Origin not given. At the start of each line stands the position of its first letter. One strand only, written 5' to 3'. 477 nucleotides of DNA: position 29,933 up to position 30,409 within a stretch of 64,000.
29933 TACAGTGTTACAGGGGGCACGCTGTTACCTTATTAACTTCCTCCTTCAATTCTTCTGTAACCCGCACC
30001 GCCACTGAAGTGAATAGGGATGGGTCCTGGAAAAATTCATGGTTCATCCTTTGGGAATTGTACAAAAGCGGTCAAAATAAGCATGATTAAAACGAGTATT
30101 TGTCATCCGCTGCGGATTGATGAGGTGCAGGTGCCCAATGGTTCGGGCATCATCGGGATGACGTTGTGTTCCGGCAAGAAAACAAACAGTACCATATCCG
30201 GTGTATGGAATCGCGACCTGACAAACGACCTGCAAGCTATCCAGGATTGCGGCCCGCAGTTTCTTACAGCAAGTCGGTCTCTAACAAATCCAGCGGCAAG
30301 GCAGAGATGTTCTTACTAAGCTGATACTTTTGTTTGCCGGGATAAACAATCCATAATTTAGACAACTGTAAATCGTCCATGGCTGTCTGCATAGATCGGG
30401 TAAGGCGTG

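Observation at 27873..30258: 57-nt near-perfect direct repeats exactly 2300 bp apart bracket the fic module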

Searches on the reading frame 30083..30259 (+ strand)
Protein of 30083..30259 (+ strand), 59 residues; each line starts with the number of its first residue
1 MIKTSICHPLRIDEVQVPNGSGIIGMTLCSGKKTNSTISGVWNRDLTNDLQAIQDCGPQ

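Call 16: find_homologous_proteins(query=window:30083-30259:+, max_evalue=0.001)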
Query seq(59 aa) (59 aa): 3 proteins with E <= 0.001 among 3 candidates.
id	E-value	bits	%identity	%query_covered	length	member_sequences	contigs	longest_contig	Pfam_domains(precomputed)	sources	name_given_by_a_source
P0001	2.8e-22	95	83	97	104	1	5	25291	-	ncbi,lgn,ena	-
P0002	1.1e-7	49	82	56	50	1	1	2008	-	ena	-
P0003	3.6e-7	48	90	51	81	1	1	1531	-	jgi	jgi:hypothetical protein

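Call 18: find_encoding_contigs(protein=P0001, flank=10000, max_places=10)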
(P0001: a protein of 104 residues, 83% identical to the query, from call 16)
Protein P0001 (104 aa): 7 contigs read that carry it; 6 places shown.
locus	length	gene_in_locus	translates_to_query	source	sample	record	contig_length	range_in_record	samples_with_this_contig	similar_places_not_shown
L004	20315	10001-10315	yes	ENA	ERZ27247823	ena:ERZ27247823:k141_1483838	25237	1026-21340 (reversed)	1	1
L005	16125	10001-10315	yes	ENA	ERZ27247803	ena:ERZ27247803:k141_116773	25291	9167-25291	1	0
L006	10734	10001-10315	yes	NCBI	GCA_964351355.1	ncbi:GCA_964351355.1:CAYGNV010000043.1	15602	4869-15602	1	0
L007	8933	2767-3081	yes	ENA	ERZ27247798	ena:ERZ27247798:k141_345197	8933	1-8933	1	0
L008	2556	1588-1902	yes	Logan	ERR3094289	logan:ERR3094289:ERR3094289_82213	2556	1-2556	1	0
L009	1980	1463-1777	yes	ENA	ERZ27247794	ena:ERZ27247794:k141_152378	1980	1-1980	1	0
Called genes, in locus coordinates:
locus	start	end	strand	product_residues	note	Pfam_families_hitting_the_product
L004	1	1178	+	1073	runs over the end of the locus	PF00176:SNF2-rel_dom, PF04851:ResIII (weak), PF00270:DEAD (faint), PF00271:Helicase_C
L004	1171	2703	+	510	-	PF13271:DUF4062, PF13749:HATPase_c_4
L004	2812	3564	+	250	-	PF14335:DUF4391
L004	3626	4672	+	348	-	PF17761:DUF1016_N, PF06250:YhcG_C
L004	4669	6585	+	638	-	PF01555:N6_N4_Mtase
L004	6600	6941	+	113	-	-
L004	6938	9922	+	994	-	PF00270:DEAD (weak), PF04851:ResIII, PF19778:RE_endonuc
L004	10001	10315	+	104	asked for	-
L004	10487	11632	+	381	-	PF13173:AAA_14, PF13635:DUF4143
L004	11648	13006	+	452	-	PF04326:SLFN_AlbA_2, PF13749:HATPase_c_4, PF08279:HTH_11 (weak), PF13412:HTH_24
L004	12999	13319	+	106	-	-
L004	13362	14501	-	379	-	PF13173:AAA_14, PF13635:DUF4143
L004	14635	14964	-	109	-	-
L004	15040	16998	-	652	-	PF00724:Oxidored_FMN, PF00890:FAD_binding_2, PF01134:GIDA (weak), PF01266:DAO (weak), PF07992:Pyr_redox_2, PF12831:FAD_oxidored, PF13450:NAD_binding_8, PF00070:Pyr_redox, +5 more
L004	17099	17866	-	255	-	PF00106:adh_short, PF01370:Epimerase (weak), PF08659:KR, PF13561:adh_short_C2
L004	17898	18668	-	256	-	PF00106:adh_short, PF01370:Epimerase (weak), PF08659:KR, PF13561:adh_short_C2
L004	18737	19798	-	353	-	PF14697:Fer4_21 (faint), PF13237:Fer4_10 (weak), PF25160:LdpA_Fe-S-bd (weak), PF12838:Fer4_7, PF13187:Fer4_9 (weak), PF00037:Fer4, PF12837:Fer4_6 (weak)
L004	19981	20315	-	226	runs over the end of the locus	PF00440:TetR_N, PF16925:TetR_C_13, PF21993:TetR_C_13_2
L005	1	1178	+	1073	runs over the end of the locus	PF00176:SNF2-rel_dom, PF04851:ResIII (weak), PF00270:DEAD (faint), PF00271:Helicase_C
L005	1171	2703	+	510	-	PF13271:DUF4062, PF13749:HATPase_c_4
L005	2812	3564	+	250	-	PF14335:DUF4391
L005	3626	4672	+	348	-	PF17761:DUF1016_N, PF06250:YhcG_C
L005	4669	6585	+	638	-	PF01555:N6_N4_Mtase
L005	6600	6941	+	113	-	-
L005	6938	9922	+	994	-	PF00270:DEAD (weak), PF04851:ResIII, PF19778:RE_endonuc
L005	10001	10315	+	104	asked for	-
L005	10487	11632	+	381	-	PF13173:AAA_14, PF13635:DUF4143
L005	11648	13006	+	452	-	PF04326:SLFN_AlbA_2, PF13749:HATPase_c_4, PF08279:HTH_11 (weak), PF13412:HTH_24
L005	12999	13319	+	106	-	-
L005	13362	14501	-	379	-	PF13173:AAA_14, PF13635:DUF4143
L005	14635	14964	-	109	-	-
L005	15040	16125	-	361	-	?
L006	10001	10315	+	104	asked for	-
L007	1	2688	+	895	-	?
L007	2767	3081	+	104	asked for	-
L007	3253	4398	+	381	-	PF13173:AAA_14, PF13635:DUF4143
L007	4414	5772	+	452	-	PF04326:SLFN_AlbA_2, PF13749:HATPase_c_4, PF08279:HTH_11 (weak), PF13412:HTH_24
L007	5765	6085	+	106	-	-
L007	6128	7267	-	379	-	PF13173:AAA_14, PF13635:DUF4143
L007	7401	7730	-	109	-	-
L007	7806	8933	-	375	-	?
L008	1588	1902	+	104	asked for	-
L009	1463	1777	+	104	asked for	-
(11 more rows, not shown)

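Call 33: search_protein_representatives(protein=window:30083-30259:+)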
Query: 59 residues. Proteins with E-value up to 0.001 (for the whole library): 562; up to 1e-10: 15; up to 1e-30: 0. The best 150 are listed.
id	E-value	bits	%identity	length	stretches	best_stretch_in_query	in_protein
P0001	9.0e-23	94.9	84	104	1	3-59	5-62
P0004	2.1e-18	81.1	73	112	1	1-59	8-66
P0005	1.1e-14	69.4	37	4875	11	19-55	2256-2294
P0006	5.6e-13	64.1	75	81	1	1-44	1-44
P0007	1.2e-12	63.1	59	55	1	1-54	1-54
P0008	1.8e-12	62.5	60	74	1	3-57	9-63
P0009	2.0e-12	62.4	60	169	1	1-57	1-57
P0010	6.4e-12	60.8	58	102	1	1-57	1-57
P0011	1.0e-11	60.2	60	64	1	3-57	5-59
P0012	1.6e-11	59.6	61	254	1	4-57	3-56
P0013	3.6e-11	58.4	52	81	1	2-57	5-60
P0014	5.2e-11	58.0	61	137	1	1-57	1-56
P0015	6.8e-11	57.6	54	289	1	2-57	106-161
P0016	9.0e-11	57.2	57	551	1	2-57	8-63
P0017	9.6e-11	57.1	56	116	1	2-57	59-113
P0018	1.4e-10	56.6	56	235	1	1-57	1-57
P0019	1.6e-10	56.4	54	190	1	2-57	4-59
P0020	2.6e-10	55.8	53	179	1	2-58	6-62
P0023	5.8e-10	54.7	49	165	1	1-57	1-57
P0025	7.7e-10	54.3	56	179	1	3-57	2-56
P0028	1.4e-09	53.5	55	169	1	3-57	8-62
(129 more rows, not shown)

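Call 35: search_protein_families(library=pfam, proteins=[P0009, P0019, P0020, P0023, P0025, P0028, P0004, P0001, P0012, P0018], max_evalue=0.01)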
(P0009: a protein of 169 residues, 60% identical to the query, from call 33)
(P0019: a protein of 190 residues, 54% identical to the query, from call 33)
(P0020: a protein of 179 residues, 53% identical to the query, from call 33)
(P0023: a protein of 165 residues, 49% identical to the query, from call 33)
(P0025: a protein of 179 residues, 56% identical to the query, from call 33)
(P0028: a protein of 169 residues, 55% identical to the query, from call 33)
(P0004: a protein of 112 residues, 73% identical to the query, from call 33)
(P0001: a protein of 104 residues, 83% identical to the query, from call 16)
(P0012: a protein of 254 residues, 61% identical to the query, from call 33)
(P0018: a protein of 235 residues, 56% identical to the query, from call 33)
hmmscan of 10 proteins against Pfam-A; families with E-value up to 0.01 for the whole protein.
P0009 (169 aa): 1 family
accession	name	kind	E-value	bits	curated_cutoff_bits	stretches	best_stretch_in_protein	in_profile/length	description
PF22785.1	Tc-R-P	-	0.0059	17.6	27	0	49-140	15-98/106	Polymorphic toxin system, DSP-PTPase phosphatase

P0019 (190 aa): 7 families
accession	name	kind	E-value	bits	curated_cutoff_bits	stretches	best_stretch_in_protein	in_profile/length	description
PF22784.1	PTP-SAK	-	5.5e-12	46.4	27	1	49-178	21-152/153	Swiss Army Knife protein, DSP-PTPase phosphatase domain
PF22785.1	Tc-R-P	-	6.3e-10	40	27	1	48-152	12-105/106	Polymorphic toxin system, DSP-PTPase phosphatase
PF00782.25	DSPc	-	2.3e-07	31.1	33.5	1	119-173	66-121/133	Dual specificity phosphatase, catalytic domain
PF05706.17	CDKN3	-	8.1e-07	29.3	20.7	1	26-151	43-158/168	Cyclin-dependent kinase inhibitor 3 (CDKN3)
PF00102.32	Y_phosphatase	-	8.7e-05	22.7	20.9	1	124-175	167-224/234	Protein-tyrosine phosphatase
PF13350.11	Y_phosphatase3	-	0.00034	21.1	22.2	1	119-157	122-159/240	Tyrosine phosphatase family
PF14566.11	PTPlike_phytase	-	0.001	19.6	27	1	81-143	92-150/158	Inositol hexakisphosphate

P0020 (179 aa): 0 families

P0023 (165 aa): 2 families
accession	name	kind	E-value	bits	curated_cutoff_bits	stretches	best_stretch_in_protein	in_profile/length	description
PF05706.17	CDKN3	-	6e-06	26.5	20.7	1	9-103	26-117/168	Cyclin-dependent kinase inhibitor 3 (CDKN3)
PF22785.1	Tc-R-P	-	0.0097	16.9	27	0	46-103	12-63/106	Polymorphic toxin system, DSP-PTPase phosphatase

P0025 (179 aa): 7 families
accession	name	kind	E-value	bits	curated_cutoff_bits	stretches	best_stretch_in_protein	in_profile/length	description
PF22785.1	Tc-R-P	-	8.2e-10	39.6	27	1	49-146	16-105/106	Polymorphic toxin system, DSP-PTPase phosphatase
PF22784.1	PTP-SAK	-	3e-08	34.3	27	1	48-171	23-151/153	Swiss Army Knife protein, DSP-PTPase phosphatase domain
PF13350.11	Y_phosphatase3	-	1.9e-05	25.2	22.2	1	113-150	121-158/240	Tyrosine phosphatase family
PF22741.1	PTP-NADK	-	0.00011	22.1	27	1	59-151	51-140/163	DSP-PTPase phosphatase fused to NAD+ Kinase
PF00782.25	DSPc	-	0.00021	21.5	33.5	1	115-165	68-119/133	Dual specificity phosphatase, catalytic domain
PF05706.17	CDKN3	-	0.00026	21.2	20.7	1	38-146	53-159/168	Cyclin-dependent kinase inhibitor 3 (CDKN3)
PF14566.11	PTPlike_phytase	-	0.0031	18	27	1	69-138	86-153/158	Inositol hexakisphosphate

P0028 (169 aa): 0 families

P0004 (112 aa): 0 families

P0001 (104 aa): 0 families

P0012 (254 aa): 7 families
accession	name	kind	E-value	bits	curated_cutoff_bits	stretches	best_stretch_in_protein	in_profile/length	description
PF05706.17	CDKN3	-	5.4e-11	42.9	20.7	1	7-155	25-167/168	Cyclin-dependent kinase inhibitor 3 (CDKN3)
PF22784.1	PTP-SAK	-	3e-10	40.8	27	1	48-176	23-153/153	Swiss Army Knife protein, DSP-PTPase phosphatase domain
PF22785.1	Tc-R-P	-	9.2e-10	39.4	27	1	46-149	13-105/106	Polymorphic toxin system, DSP-PTPase phosphatase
PF03747.19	ADP_ribosyl_GH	-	1.3e-07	32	26.2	1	205-254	1-53/287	ADP-ribosylglycohydrolase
PF13350.11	Y_phosphatase3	-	0.00031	21.2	22.2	1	118-157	123-162/240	Tyrosine phosphatase family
PF00102.32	Y_phosphatase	-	0.00066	19.8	20.9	1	96-177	143-229/234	Protein-tyrosine phosphatase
PF00782.25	DSPc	-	0.00098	19.4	33.5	1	86-169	38-120/133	Dual specificity phosphatase, catalytic domain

P0018 (235 aa): 6 families
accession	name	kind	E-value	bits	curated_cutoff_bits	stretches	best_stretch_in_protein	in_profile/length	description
PF22784.1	PTP-SAK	-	3.9e-10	40.4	27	1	56-173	30-152/153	Swiss Army Knife protein, DSP-PTPase phosphatase domain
PF05706.17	CDKN3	-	1.3e-08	35.1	20.7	1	40-154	54-168/168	Cyclin-dependent kinase inhibitor 3 (CDKN3)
PF22785.1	Tc-R-P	-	6.5e-08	33.5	27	1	49-147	15-105/106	Polymorphic toxin system, DSP-PTPase phosphatase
PF00782.25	DSPc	-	4.1e-05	23.8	33.5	1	109-166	61-119/133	Dual specificity phosphatase, catalytic domain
PF13350.11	Y_phosphatase3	-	0.0017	18.8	22.2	1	116-151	123-158/240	Tyrosine phosphatase family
PF00102.32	Y_phosphatase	-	0.0057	16.8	20.9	1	119-173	167-227/234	Protein-tyrosine phosphatase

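Call 36: find_related_loci(query=window:30083-30259:+, collection=genome_contigs, flank=10000)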
Query window:30083-30259:+ (59 aa) in genome_contigs; peptide patterns used: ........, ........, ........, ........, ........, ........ (x = any residue, [..] = any of these).
442 stretches matched a pattern; 5 encode a relative of the query (tblastn E <= 1e-3); 5 distinct loci.
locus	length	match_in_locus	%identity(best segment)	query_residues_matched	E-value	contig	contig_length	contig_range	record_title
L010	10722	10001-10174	83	3-59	3e-29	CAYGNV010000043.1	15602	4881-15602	MAG TPA_asm: uncultured Smithella sp. isolate ERP113451_co4_198 genome assembly, contig: NODE_2187_length_15602_cov_21.7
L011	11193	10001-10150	55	3-53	2e-14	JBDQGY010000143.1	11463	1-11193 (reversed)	MAG: Nannocystaceae bacterium isolate SFB_27D_18OOND_coas_125 k141_113182_length_11463_cov_54.5914, whole genome shotgun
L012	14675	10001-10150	55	3-53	2e-14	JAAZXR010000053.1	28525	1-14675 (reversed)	MAG: Myxococcales bacterium isolate bin13p NODE_53_length_28525_cov_5.307833, whole genome shotgun sequence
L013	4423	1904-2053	53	3-53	1e-13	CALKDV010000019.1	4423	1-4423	MAG: uncultured Nannocystaceae bacterium isolate S4_Bin_Bin_114_sub_1 genome assembly, contig: c_000001433777, whole gen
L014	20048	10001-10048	88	44-59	8e-6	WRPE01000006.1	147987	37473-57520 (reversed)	MAG: Syntrophaceae bacterium isolate X3_MaxBin.011 scaffold_171, whole genome shotgun sequence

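Call 41: find_related_loci(query=P0001, collection=metagenome_contigs, flank=10000)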
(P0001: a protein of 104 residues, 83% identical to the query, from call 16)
Query P0001 (104 aa) in metagenome_contigs; peptide patterns used: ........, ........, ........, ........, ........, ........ (x = any residue, [..] = any of these).
570 stretches matched a pattern; 267 encode a relative of the query (tblastn E <= 1e-3); the best 80 are kept; 80 distinct loci.
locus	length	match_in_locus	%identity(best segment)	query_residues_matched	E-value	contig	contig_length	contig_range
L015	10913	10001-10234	58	3-80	3e-24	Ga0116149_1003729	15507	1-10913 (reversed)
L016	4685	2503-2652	72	54-103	6e-20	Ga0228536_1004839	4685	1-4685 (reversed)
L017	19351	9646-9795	72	54-103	9e-20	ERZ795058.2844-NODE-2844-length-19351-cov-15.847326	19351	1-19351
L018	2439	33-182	72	54-103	2e-19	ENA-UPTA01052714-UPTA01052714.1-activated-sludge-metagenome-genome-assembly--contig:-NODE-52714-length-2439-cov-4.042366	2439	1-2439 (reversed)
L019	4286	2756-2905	68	54-103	5e-18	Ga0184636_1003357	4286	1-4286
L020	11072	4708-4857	68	54-103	5e-18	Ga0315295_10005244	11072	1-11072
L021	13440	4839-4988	66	54-103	9e-18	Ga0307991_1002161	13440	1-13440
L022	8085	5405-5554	66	54-103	9e-18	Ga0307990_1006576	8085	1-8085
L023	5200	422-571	66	54-103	1e-17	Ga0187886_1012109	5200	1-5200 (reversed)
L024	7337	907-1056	68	54-103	1e-17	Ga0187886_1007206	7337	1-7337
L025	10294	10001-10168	63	48-103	2e-17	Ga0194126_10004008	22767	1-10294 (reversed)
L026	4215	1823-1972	66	54-103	2e-17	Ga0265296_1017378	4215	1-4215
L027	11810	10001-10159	64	51-103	2e-17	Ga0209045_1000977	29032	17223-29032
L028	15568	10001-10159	64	51-103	2e-17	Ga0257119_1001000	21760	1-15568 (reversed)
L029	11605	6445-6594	64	54-103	6e-17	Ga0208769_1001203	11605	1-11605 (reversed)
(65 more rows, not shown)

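Call 50: find_encoding_contigs(protein=P0004, flank=10000, max_places=6)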
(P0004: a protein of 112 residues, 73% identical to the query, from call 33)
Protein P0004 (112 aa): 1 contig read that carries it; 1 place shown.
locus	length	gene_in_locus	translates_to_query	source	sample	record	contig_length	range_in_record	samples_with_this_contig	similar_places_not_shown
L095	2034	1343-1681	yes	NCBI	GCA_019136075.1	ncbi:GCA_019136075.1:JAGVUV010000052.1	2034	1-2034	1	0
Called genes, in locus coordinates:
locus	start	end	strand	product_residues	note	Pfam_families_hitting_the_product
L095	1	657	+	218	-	?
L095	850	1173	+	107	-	PF01909:NTP_transf_2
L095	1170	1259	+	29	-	-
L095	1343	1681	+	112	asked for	-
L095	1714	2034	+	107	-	?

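Call 51: find_encoding_contigs(protein=P0002, flank=10000, max_places=6)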
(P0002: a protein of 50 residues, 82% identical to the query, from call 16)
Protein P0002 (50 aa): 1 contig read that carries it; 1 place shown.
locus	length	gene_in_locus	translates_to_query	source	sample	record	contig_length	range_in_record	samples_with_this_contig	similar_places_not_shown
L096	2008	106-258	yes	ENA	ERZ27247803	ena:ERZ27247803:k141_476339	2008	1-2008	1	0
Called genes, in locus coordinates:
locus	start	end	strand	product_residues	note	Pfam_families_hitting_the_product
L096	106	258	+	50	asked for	-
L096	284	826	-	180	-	-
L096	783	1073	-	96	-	PF01797:Y1_Tnp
